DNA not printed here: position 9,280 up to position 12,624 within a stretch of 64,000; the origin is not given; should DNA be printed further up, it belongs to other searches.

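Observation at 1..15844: Candidate beta-1,2-glucan (sophoro-oligosaccharide) utilisation locus combining a TonB-dependent receptor, a GH144-like glucanase, an ABC importer, a large GH15-like hydrolase and a GH94 phosphorylase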

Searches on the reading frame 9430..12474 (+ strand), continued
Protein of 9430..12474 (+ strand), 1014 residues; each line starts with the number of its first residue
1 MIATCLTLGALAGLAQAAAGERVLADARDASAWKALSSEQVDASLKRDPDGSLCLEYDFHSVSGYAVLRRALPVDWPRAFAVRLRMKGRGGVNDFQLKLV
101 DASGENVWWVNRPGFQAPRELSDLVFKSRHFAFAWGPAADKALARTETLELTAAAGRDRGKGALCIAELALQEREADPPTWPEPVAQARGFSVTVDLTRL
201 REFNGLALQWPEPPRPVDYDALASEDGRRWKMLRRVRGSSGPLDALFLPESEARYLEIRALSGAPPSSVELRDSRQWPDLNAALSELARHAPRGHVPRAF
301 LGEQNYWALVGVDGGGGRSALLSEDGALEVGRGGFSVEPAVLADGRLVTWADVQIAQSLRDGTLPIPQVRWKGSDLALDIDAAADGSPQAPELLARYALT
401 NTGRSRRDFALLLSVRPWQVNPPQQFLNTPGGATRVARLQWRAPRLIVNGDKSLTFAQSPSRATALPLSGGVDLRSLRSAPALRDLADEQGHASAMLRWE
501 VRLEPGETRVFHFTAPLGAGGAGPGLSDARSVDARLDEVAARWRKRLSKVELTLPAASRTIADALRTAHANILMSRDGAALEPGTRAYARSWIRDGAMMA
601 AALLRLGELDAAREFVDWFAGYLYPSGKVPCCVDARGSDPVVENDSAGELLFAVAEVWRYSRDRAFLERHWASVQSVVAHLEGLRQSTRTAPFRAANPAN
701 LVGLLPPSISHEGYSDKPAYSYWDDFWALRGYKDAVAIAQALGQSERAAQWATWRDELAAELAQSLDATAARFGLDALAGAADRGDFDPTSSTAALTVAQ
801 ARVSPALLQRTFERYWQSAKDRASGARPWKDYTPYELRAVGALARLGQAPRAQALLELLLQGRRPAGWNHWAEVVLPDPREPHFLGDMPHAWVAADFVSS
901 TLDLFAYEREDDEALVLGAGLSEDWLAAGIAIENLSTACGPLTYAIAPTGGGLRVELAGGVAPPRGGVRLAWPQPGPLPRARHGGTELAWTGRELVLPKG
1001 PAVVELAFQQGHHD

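Call 32: predict_structure(alignment_id=A1)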
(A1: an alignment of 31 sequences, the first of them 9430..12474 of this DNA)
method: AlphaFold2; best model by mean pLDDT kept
length: 1014 residues; sequences in the alignment: 31
mean_pLDDT: 83.9   pTM: 0.83
mean pLDDT of the five models: 83.9, 81.1, 79.3, 78.8, 78.8
residues with pLDDT >= 90: 494; 70-90: 373; 50-70: 62; < 50: 85
segments of 3 or more residues with pLDDT < 50: 1-19, 420-432, 522-526, 582-589, 711-716, 831-833, 863-889, 1011-1014
pLDDT, mean of each block of 10 residues (from residue 1): 41 37 84 88 92 92 87 92 93 90 88 87 91 80 92 78 94 86 89 93 92 82 94 86 86 94 88 85 82 82 74 84 87 85 94 90 88 96 90 96 97 82 34 75 91 89 90 88 90 93 98 85 50 93 93 88 85 74 46 75 93 88 85 71 84 95 96 96 95 92 83 56 92 97 97 97 94 87 75 73 87 82 70 64 87 82 42 37 44 79 92 92 93 95 96 94 93 91 95 94 90 37
secondary structure, 60 per line:
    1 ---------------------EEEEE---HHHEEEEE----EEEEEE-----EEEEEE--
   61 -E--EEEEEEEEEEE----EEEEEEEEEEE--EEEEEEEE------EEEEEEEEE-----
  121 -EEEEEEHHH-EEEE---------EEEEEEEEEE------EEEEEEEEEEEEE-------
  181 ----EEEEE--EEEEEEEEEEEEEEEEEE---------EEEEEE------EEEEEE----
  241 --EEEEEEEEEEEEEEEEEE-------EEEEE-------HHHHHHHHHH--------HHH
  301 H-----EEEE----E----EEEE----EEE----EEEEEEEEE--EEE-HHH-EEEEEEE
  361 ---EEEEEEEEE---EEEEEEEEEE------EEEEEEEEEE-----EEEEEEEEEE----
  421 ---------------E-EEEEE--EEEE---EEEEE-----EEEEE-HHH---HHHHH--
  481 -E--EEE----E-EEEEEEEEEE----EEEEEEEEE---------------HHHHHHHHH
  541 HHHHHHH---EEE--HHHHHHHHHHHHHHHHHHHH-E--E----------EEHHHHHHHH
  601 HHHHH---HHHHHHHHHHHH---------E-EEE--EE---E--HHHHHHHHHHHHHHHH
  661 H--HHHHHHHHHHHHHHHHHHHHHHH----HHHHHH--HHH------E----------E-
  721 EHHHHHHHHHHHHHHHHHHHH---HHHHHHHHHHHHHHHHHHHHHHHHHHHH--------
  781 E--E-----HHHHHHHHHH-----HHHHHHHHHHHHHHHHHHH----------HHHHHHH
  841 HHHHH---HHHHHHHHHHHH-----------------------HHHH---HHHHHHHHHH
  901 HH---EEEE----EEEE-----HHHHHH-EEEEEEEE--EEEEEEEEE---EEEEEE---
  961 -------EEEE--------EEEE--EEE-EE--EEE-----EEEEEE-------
elements in order (helices of 4 or more, strands of 3 or more residues): E22-26 E33-37 E42-47 E53-58 E65-75 E80-90 E93-100 E107-115 E122-127 E132-135 E145-154 E161-173 E185-189 E192-209 E219-224 E231-236 E243-260 E268-272 H280-289 H298-301 E307-310 E320-323 E328-330 E335-343 E346-348 E354-360 E364-372 E376-385 E392-401 E407-416 E438-442 E445-448 E452-456 E462-466 H474-478 E485-487 E494-503 E508-516 H532-547 E551-553 H556-575 H593-605 H609-620 E632-634 H645-661 H664-686 H691-696 H722-741 H745-772 H790-799 H805-823 H834-845 H849-860 H884-887 H891-902 E906-909 E914-917 H923-928 E930-937 E940-948 E952-957 E968-971 E980-983 E986-988 E994-996 E1002-1007

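Call 35: fold_search(model_id=the predicted structure, library=pdb)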
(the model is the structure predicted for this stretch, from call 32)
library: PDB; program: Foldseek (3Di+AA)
matches with E <= 10: 1145; with E <= 0.001: 143
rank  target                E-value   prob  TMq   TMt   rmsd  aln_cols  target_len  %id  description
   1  9ju0_AAA              1.3e-15  1.00  0.42  0.46  22.9      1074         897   13  C-terminally truncated dextran dextrinase bound with acarbose (released 2025-09-03)
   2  9ju0_CCC              1.4e-15  1.00  0.41  0.46  23.1      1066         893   13  C-terminally truncated dextran dextrinase bound with acarbose (released 2025-09-03)
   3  8rf0_A                2.7e-15  1.00  0.48  0.19   6.3       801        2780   15  WT-CGS sample in nanodisc (released 2024-03-20)
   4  9ju0_BBB              3.7e-15  1.00  0.40  0.45  22.9      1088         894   13  C-terminally truncated dextran dextrinase bound with acarbose (released 2025-09-03)
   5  1v7v                  7.9e-15  1.00  0.45  0.57   8.1       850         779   12  Crystal structure of Vibrio proteolyticus chitobiose phosphorylase (released 2004-06-22)
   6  8hob_A                1.5e-14  1.00  0.44  0.54   9.3       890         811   11  The cryo-EM structure of cellobiose phosphorylase from Clostridium thermocellum ( variant) (released 2024-03-20)
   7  8ic6_A                2.5e-14  1.00  0.41  0.47  10.0       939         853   13  exo-beta-D-arabinanase ExoMA2 from Microbacterium arabinogalactanolyticum in complex with Tris (released 2023-08-16)
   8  8rfe_A                3.4e-14  1.00  0.46  0.18   7.0       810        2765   14  CgsiGP2 sample in nanodisc (released 2024-03-20)
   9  8ic6_B                4.4e-14  1.00  0.40  0.46  12.1       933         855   13  exo-beta-D-arabinanase ExoMA2 from Microbacterium arabinogalactanolyticum in complex with Tris (released 2023-08-16)
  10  8ho9_A                5.3e-14  1.00  0.44  0.54   9.2       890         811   12  The cryo-EM structure of cellobiose phosphorylase from Clostridium thermocellum (cysteine-to-serine varient) (released 2023-12-13)
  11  8ho7_A                5.8e-14  1.00  0.44  0.54   9.2       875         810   11  The cryo-EM structure of cellobiose phosphorylase from Clostridium thermocellum (released 2023-12-13)
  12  3qde_A                2.5e-13  1.00  0.44  0.54   8.8       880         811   11  The structure of Cellobiose phosphorylase from Clostridium thermocellum in complex with phosphate (released 2011-11-09)
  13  3rrs_A                3.1e-13  1.00  0.44  0.52   8.8       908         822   12  Crystal structure analysis of cellobiose phosphorylase from Cellulomonas uda (released 2012-05-09)
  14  8ho8_A                4.7e-13  1.00  0.43  0.53   8.9       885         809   12  The cryo-EM structure of cellobiose phosphorylase from Clostridium thermocellum in complex with cellobiose (released 2023-12-13)
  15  8bou_B                8.9e-13  1.00  0.43  0.52   7.2       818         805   12  Crystal structure of Blautia producta GH94 (released 2023-11-29)
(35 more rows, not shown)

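Call 51: search_solved_structures(query=A1, max_evalue=10, show_alignments=3)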
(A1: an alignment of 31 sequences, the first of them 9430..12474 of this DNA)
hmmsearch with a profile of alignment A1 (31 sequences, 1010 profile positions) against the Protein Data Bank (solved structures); distinct sequences matched with E-value up to 10: 11.
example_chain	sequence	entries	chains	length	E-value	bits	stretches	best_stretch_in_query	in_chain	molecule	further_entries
2rv9_A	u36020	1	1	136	0.0054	18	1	189-260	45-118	Glucanase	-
4zxe_A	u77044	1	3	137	0.0055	17.9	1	189-260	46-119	Glucanase/Chitosanase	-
5zu6_A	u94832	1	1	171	0.0064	17.7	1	194-258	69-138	CBM32 domain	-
4zy9_A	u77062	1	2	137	0.011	16.9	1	189-260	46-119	Glucanase/chitosanase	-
2rva_A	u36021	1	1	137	0.024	15.8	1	188-265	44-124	Glucanase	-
4zz5_A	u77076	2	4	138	0.025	15.8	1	188-265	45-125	Glucanase/chitosanase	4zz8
7w12_A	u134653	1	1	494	0.04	15.1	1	194-258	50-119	Alginate lyase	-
5zu5_A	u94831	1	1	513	0.042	15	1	194-258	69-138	alginate lyase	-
4pt6_A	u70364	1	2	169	0.46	11.6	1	159-241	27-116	Coagulation factor VIII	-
1v7v_A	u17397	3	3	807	0.73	10.9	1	498-587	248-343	chitobiose phosphorylase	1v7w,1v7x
2kbq_A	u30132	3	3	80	2.5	9.2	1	640-669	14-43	Harmonin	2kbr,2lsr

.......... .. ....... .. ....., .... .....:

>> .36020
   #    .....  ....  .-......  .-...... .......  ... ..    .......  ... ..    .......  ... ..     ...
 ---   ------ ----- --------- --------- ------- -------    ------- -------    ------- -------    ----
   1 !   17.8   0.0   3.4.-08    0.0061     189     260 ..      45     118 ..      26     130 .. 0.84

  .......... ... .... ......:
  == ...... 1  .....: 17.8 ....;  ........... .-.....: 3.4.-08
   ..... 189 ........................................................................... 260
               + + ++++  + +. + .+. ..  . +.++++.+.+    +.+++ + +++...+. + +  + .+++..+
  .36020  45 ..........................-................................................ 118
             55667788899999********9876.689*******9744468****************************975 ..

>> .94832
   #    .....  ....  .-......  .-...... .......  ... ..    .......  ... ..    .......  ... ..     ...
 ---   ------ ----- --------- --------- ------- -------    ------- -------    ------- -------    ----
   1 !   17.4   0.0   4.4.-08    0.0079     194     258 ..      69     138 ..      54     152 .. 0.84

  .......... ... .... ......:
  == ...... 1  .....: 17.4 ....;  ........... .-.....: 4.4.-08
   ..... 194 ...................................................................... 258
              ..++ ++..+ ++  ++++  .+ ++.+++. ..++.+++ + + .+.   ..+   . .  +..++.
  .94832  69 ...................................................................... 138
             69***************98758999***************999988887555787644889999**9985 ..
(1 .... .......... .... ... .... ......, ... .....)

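Call 63: search_protein_families(library=pfam, alignment_id=A1, max_evalue=1)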
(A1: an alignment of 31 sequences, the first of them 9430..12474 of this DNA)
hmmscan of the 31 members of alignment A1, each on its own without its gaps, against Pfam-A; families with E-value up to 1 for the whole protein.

A. member 1, window:9430-12474:+ (1014 aa): 5 families
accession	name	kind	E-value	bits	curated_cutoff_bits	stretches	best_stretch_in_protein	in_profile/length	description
PF00754.31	F5_F8_type_C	-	8e-06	26.4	28.2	1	187-264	31-116/127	F5/8 type C domain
PF06202.20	GDE_C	-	0.0097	15.3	21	1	578-684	15-121/367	Amylo-alpha-1,6-glucosidase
PF06533.17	DUF1110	-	0.019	15.4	24.1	1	536-608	42-119/189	Protein of unknown function (DUF1110)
PF17389.8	Bac_rhamnosid6H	-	0.04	13.6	24.5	1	648-765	101-212/339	Bacterial alpha-L-rhamnosidase 6 hairpin glycosidase domain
PF00723.27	Glyco_hydro_15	-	0.055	12.8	22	1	587-619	36-68/427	Glycosyl hydrolases family 15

B. families by the number of members that match (of 31 scanned): 11 families
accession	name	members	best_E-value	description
PF00754.31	F5_F8_type_C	27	7.4e-08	F5/8 type C domain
PF06202.20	GDE_C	26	0.0012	Amylo-alpha-1,6-glucosidase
PF22633.2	F5_F8_type_C_2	23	1.1e-05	NedA-like, galactose-binding domain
PF17389.8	Bac_rhamnosid6H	12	2.4e-05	Bacterial alpha-L-rhamnosidase 6 hairpin glycosidase domain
PF00723.27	Glyco_hydro_15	6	0.032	Glycosyl hydrolases family 15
PF03425.19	CBM_11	3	0.0042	Carbohydrate binding domain (family 11)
PF22422.2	MGH1-like_GH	2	0.0049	Mannosylglycerate hydrolase MGH1-like glycoside hydrolase domain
PF23530.1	YHR052C-B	2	0.0093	YHR052C-B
PF06533.17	DUF1110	1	0.019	Protein of unknown function (DUF1110)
PF09033.15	DFF-C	1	0.055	DNA Fragmentation factor 45kDa, C terminal domain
PF13371.12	TPR_9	1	0.21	Tetratricopeptide repeat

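Call 68: search_protein_families(library=pfam, proteins=[L072:12010-14193:-, L072:13943-15352:-, L072:15043-16497:-, L072:16603-17952:-, L074:14465-16708:-, L074:15145-17109:+, L074:17006-18616:+, L074:18698-20197:+, L074:20203-21684:+, L072:11348-12010:-], max_evalue=0.0001)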
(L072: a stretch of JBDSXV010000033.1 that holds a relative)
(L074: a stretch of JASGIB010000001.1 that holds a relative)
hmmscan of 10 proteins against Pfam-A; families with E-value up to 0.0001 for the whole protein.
L072:12010-14193:- (727 aa): 2 families
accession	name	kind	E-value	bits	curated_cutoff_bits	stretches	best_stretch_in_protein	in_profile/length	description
PF00920.27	ILVD_EDD_N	-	1.6e-94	317.1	27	1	156-461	2-307/316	Dihydroxy-acid/6-phosphogluconate dehydratase N-terminal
PF24877.1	ILV_EDD_C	-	1.2e-49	168.7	27.7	1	495-686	2-191/191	Dihydroxy-acid/6-phosphogluconate dehydratase C-terminal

L072:13943-15352:- (469 aa): 1 family
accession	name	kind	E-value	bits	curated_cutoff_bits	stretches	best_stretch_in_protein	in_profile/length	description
PF02685.22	Glucokinase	-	1.5e-101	340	22.1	1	113-428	1-311/314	Glucokinase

L072:15043-16497:- (484 aa): 2 families
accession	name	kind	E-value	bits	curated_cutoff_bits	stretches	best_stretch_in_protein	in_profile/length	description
PF02781.21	G6PD_C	-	3.3e-100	335.4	27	1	176-467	1-289/296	Glucose-6-phosphate dehydrogenase, C-terminal domain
PF00479.28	G6PD_N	-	1.2e-46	160.1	22.1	1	7-174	2-183/183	Glucose-6-phosphate dehydrogenase, NAD binding domain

L072:16603-17952:- (449 aa): 1 family
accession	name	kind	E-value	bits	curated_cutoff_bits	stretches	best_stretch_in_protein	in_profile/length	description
PF00232.24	Glyco_hydro_1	-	2.3e-160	534.4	22.6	1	6-444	4-452/453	Glycosyl hydrolase family 1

L074:14465-16708:- (747 aa): 1 family
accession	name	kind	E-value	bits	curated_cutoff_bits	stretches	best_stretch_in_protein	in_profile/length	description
PF01081.25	Aldolase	-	1.2e-60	204.8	27.8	1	540-732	3-195/196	KDPG and KHG aldolase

L074:15145-17109:+ (654 aa): 0 families

L074:17006-18616:+ (536 aa): 0 families

L074:18698-20197:+ (499 aa): 0 families

L074:20203-21684:+ (493 aa): 0 families

L072:11348-12010:- (220 aa): 1 family
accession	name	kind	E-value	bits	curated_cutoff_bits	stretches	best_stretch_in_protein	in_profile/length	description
PF01081.25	Aldolase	-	1.9e-60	204.1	27.8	1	18-209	4-195/196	KDPG and KHG aldolase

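Call 69: find_homologous_proteins(query=L072:8166-11321:+, max_evalue=1e-20)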
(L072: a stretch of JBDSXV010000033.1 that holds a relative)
Query L072:8166-11321:+ (1051 aa): 2311 proteins with E <= 1e-20 among 8000 candidates; the best 120 are listed.
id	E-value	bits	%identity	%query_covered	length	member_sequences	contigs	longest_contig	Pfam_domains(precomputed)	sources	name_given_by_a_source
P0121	0.0e+0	2417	100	100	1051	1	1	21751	PF00754.32,PF22633.4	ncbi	ncbi:MAG: discoidin domain-containing protein [Dokdonella sp.]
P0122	0.0e+0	1801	74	100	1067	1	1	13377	PF00754.32,PF22633.4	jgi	jgi:hypothetical protein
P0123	0.0e+0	1665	70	100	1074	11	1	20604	PF00754.32,PF22633.4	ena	-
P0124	0.0e+0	1656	70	100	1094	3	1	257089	PF00754.32,PF22633.4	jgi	-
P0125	0.0e+0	1651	68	98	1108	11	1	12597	PF00754.32,PF22633.4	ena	-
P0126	0.0e+0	1629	70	98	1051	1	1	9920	PF00754.32,PF22633.4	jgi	jgi:hypothetical protein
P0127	0.0e+0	1616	69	100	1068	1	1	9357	PF00754.32,PF22633.4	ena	-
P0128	0.0e+0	1573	67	100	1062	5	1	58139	PF00754.32,PF22633.4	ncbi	-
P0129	0.0e+0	1548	65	100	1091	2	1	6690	PF00754.32,PF22633.4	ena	-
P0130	0.0e+0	1542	66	100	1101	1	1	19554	PF00754.32,PF22633.4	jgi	-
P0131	0.0e+0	1535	66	98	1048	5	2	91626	PF00754.32,PF22633.4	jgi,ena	-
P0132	0.0e+0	1532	65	98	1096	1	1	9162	PF00754.32,PF22633.4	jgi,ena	-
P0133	0.0e+0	1529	66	98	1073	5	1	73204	PF00754.32,PF22633.4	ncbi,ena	-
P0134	0.0e+0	1526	66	98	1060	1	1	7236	PF00754.32,PF22633.4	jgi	jgi:hypothetical protein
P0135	0.0e+0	1524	64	100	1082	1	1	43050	PF00754.32,PF17389.9,PF22633.4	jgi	jgi:hypothetical protein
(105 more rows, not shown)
